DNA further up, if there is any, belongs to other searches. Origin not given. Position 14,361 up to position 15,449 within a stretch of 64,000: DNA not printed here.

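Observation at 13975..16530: RHH regulator carries the same C-terminal peptide as the co-operonic CysD-like enzyme, next to a CysN/EF-1alpha-like GTPase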

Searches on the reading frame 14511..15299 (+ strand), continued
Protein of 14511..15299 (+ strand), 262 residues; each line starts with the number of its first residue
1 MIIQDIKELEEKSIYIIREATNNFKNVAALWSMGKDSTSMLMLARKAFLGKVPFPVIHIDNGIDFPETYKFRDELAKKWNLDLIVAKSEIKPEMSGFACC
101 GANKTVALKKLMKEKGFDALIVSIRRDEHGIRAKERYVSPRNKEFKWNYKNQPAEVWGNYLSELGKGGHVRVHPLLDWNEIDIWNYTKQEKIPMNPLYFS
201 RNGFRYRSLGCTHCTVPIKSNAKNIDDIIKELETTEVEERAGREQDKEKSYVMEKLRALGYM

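Call 56: search_protein_families(library=pfam, proteins=[L066:8020-8994:+, L066:9021-9665:+, L066:9723-10730:+, L066:10779-11876:+, L066:3827-5641:+, L018:8086-8760:+, L018:8922-9662:+, L077:8047-8895:+, L045:7698-8603:+, L030:8091-10034:+], max_evalue=0.001)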
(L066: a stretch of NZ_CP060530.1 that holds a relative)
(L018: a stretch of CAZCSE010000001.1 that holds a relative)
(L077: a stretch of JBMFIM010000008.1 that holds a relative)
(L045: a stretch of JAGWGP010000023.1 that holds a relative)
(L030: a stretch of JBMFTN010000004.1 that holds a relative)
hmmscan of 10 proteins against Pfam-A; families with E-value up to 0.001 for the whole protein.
L066:8020-8994:+ (324 aa): 8 families
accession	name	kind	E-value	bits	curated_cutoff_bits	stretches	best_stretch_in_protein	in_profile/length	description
PF13412.12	HTH_24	-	3.8e-12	46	21.9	2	162-205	5-48/48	Winged helix-turn-helix DNA-binding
PF13404.12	HTH_AsnC-type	-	2e-10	40.7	27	1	162-198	5-41/42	AsnC-type helix-turn-helix domain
PF12802.13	MarR_2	-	4.3e-07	30.4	27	0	17-45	17-46/61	MarR family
PF01047.28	MarR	-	0.0001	22.5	24.6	0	13-43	11-41/59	MarR family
PF01037.27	AsnC_trans_reg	-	0.00017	21.9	25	0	70-115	3-48/73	Lrp/AsnC ligand binding domain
PF09339.16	HTH_IclR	-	0.00019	21.5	22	0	14-45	13-44/52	IclR helix-turn-helix domain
PF08279.18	HTH_11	-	0.00076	19.7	25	0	166-203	6-44/55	HTH domain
PF08461.16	HTH_12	-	0.0008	19.7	21.4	0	185-210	29-54/66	Ribonuclease R winged-helix domain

L066:9021-9665:+ (214 aa): 1 family
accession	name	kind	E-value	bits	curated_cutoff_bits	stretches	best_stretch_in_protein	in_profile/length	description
PF01066.26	CDP-OH_P_transf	-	6.7e-06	27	22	1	7-52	4-49/152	CDP-alcohol phosphatidyltransferase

L066:9723-10730:+ (335 aa): 0 families

L066:10779-11876:+ (365 aa): 3 families
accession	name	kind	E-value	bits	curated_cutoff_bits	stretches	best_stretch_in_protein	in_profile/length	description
PF00988.28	CPSase_sm_chain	-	1.9e-45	154.2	27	1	10-142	1-126/126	Carbamoyl-phosphate synthase small chain, CPSase domain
PF00117.34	GATase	-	2.6e-40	138.6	22.8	1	180-352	2-186/190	Glutamine amidotransferase class-I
PF07722.19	Peptidase_C26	-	3.1e-07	30.8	20.5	1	237-338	96-219/219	Peptidase C26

L066:3827-5641:+ (604 aa): 1 family
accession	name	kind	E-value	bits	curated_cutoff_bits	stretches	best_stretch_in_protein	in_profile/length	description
PF19479.4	DUF6015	-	1.9e-11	44.9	27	1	24-104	17-93/140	Family of unknown function (DUF6015)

L018:8086-8760:+ (224 aa): 3 families
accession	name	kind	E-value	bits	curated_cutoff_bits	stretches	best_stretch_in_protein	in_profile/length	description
PF12706.13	Lactamase_B_2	-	2.1e-20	73.6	27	1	25-188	7-199/200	Beta-lactamase superfamily domain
PF13483.12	Lactamase_B_3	-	2.8e-19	70.1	24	1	2-188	1-160/160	Beta-lactamase superfamily domain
PF00753.33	Lactamase_B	-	3.6e-06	27.5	22.7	1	6-56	4-57/196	Metallo-beta-lactamase superfamily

L018:8922-9662:+ (246 aa): 0 families

L077:8047-8895:+ (282 aa): 1 family
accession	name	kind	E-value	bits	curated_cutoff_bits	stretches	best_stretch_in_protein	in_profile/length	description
PF00348.22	polyprenyl_synt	-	1e-48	166.2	27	1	33-219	3-199/251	Polyprenyl synthetase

L045:7698-8603:+ (301 aa): 0 families

L030:8091-10034:+ (647 aa): 4 families
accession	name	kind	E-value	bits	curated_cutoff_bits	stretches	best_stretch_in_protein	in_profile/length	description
PF00204.31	DNA_gyraseB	-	4.7e-54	182.9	27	1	239-406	1-172/173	DNA gyrase B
PF00986.26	DNA_gyraseB_C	-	1.8e-28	98.9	29.8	1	576-636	3-63/63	DNA gyrase B subunit, carboxyl terminus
PF01751.28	Toprim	-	2.7e-19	69.6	23.1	1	435-546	1-95/96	Toprim domain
PF02518.31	HATPase_c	-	6.1e-16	59.3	26.4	1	46-190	4-109/111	Histidine kinase-, DNA gyrase B-, and HSP90-like ATPase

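Call 58: predict_structure(alignment_id=A5)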
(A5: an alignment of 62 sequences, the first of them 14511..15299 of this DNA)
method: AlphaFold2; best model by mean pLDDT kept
length: 262 residues; sequences in the alignment: 62
mean_pLDDT: 73.6   pTM: 0.76
mean pLDDT of the five models: 73.6, 72.6, 71.9, 70.9, 69.5
residues with pLDDT >= 90: 76; 70-90: 84; 50-70: 61; < 50: 41
segments of 3 or more residues with pLDDT < 50: 126-142, 150-167
pLDDT, mean of each block of 10 residues (from residue 1): 74 83 85 89 95 94 86 97 90 55 76 84 56 35 49 42 41 69 90 93 81 74 93 72 56 60 44
secondary structure, 60 per line:
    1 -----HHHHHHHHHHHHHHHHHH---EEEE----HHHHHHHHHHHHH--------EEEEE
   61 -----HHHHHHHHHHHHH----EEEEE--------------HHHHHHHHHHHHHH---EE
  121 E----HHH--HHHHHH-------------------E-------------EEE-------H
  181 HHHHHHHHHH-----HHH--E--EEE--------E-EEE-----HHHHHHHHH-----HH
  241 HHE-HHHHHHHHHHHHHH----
elements in order: H6-23 E27-30 H35-47 E56-60 H66-78 E83-87 H102-115 E119-121 H131-136 E170-172 H180-190 E204-206 E217-219 H225-233 H239-242 H245-258

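Call 60: fold_search(model_id=the predicted structure, library=pdb)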
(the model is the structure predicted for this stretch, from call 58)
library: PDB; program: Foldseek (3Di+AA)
matches with E <= 10: 1692; with E <= 0.001: 164
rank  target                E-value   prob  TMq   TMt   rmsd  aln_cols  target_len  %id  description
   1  1zun_A                1.4e-15  1.00  0.56  0.71   9.0       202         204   44  Crystal Structure of a GTP-Regulated ATP Sulfurylase Heterodimer from Pseudomonas syringae (released 2006-01-17)
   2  8ron_D                3.2e-10  1.00  0.59  0.35   4.3       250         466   20  Crystal structure of human FAD synthase, isoform 2 (released 2024-04-10)
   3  8ron_A                3.9e-10  1.00  0.54  0.33   4.7       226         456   19  Crystal structure of human FAD synthase, isoform 2 (released 2024-04-10)
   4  8ron_B                1.0e-09  1.00  0.54  0.32   6.4       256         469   19  Crystal structure of human FAD synthase, isoform 2 (released 2024-04-10)
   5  4bwv_A                1.5e-09  1.00  0.58  0.67   6.1       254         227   22  Structure of Adenosine 5-prime-phosphosulfate Reductase apr-b from Physcomitrella Patens (released 2013-11-27)
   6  7rge                  2.2e-09  1.00  0.52  0.66   8.1       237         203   18  Crystal structure of phosphoadenylyl-sulfate (PAPS) reductase from Candida auris, phosphate complex (released 2021-07-28)
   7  2goy_A                5.2e-09  1.00  0.57  0.66   6.5       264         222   20  Crystal structure of assimilatory adenosine 5'-phosphosulfate reductase with bound APS (released 2006-09-19)
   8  8ron_C                7.6e-09  1.00  0.55  0.32   4.0       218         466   22  Crystal structure of human FAD synthase, isoform 2 (released 2024-04-10)
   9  3fwk                  1.2e-08  1.00  0.52  0.47   5.4       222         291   20  Crystal Structure of Candida glabrata FMN Adenylyltransferase (released 2009-05-26)
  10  3g6k_C                1.3e-08  1.00  0.55  0.50   8.7       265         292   18  Crystal Structure of Candida glabrata FMN Adenylyltransferase in complex with FAD and Inorganic Pyrophosphate (released 2009-05-26)
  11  3g5a_C                1.5e-08  1.00  0.53  0.48   5.7       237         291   19  Crystal Structure of Candida glabrata FMN Adenylyltransferase in complex with FMN and ATP analog AMPCPP (released 2009-05-26)
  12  3g6k_E                2.9e-08  1.00  0.56  0.51   7.7       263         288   17  Crystal Structure of Candida glabrata FMN Adenylyltransferase in complex with FAD and Inorganic Pyrophosphate (released 2009-05-26)
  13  6vpu_F                3.1e-08  1.00  0.53  0.59   7.8       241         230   22  1.90 Angstrom Resolution Crystal Structure Phosphoadenosine Phosphosulfate Reductase (CysH) from Vibrio vulnificus (released 2021-02-10)
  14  4kkv                  4.8e-08  1.00  0.53  0.48   5.3       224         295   20  Crystal structure of candida glabrata FMN adenylyltransferase D181A Mutant (released 2013-05-29)
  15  6vpu_H                5.8e-08  1.00  0.53  0.60   7.7       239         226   23  1.90 Angstrom Resolution Crystal Structure Phosphoadenosine Phosphosulfate Reductase (CysH) from Vibrio vulnificus (released 2021-02-10)
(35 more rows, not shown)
